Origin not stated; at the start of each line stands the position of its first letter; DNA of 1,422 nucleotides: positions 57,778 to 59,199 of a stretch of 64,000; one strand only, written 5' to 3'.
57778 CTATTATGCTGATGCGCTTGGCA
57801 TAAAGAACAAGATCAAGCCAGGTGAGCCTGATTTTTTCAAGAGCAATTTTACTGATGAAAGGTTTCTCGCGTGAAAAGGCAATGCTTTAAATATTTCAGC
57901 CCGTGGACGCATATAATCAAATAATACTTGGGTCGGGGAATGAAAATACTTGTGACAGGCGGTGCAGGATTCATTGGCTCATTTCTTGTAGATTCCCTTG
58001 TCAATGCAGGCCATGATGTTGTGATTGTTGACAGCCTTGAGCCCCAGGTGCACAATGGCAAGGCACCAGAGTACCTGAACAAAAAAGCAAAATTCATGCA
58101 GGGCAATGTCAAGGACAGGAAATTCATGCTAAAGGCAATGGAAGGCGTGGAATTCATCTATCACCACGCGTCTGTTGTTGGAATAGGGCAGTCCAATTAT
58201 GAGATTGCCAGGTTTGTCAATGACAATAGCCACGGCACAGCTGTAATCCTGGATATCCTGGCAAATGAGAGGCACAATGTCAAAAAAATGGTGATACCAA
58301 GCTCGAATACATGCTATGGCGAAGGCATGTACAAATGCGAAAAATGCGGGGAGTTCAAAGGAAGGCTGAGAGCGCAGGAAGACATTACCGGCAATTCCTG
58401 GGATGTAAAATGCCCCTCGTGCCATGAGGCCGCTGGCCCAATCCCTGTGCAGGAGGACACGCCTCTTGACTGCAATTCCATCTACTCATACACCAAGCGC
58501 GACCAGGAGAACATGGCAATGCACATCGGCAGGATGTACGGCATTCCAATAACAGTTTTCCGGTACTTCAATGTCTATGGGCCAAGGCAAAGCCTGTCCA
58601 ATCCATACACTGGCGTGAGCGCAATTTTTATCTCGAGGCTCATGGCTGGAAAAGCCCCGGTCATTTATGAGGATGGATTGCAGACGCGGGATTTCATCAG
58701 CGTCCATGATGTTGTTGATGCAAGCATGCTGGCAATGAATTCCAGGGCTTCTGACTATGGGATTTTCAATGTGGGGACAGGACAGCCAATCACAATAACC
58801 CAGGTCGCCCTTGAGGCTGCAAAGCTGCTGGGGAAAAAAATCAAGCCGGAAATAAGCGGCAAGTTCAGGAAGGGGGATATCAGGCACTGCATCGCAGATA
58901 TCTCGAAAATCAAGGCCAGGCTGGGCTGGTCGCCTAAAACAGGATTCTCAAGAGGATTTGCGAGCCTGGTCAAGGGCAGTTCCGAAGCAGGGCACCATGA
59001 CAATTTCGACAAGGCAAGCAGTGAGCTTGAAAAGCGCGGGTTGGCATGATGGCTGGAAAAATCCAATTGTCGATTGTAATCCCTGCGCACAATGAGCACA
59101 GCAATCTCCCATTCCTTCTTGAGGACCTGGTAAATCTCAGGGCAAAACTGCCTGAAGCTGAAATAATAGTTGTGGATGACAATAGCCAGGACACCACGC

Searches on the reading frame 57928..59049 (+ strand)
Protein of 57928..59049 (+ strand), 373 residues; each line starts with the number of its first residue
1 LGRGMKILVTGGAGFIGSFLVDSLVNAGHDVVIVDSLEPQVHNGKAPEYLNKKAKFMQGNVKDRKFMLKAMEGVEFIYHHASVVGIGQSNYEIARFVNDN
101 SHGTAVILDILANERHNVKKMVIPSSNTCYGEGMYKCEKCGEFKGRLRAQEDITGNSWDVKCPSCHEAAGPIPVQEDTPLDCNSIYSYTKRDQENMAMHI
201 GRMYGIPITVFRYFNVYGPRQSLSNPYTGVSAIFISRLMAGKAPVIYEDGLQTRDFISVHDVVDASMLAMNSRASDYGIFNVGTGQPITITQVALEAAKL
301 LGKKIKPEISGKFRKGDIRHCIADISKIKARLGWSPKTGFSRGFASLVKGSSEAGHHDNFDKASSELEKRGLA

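Call 73: search_protein_families(library=pfam, proteins=[window:57928-59049:+], max_evalue=0.00001)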
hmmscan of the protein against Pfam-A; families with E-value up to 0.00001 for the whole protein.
window:57928-59049:+ (373 aa): 5 families
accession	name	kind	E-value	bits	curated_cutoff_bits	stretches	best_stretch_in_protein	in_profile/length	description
PF01370.27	Epimerase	-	3.8e-46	157.9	20.9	2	170-283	123-240/240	NAD dependent epimerase/dehydratase family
PF16363.11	GDP_Man_Dehyd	-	2.8e-43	149.1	27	2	171-344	138-329/332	GDP-mannose 4,6 dehydratase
PF02719.21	Polysacc_synt_2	-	5e-16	59.2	20.2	1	7-126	1-128/293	Polysaccharide biosynthesis protein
PF01073.25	3Beta_HSD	-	4.8e-14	52.5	22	1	8-135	1-125/280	3-beta hydroxysteroid dehydrogenase/isomerase family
PF07993.18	NAD_binding_4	-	1.3e-10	41.4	20.1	1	9-263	1-255/258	Male sterility protein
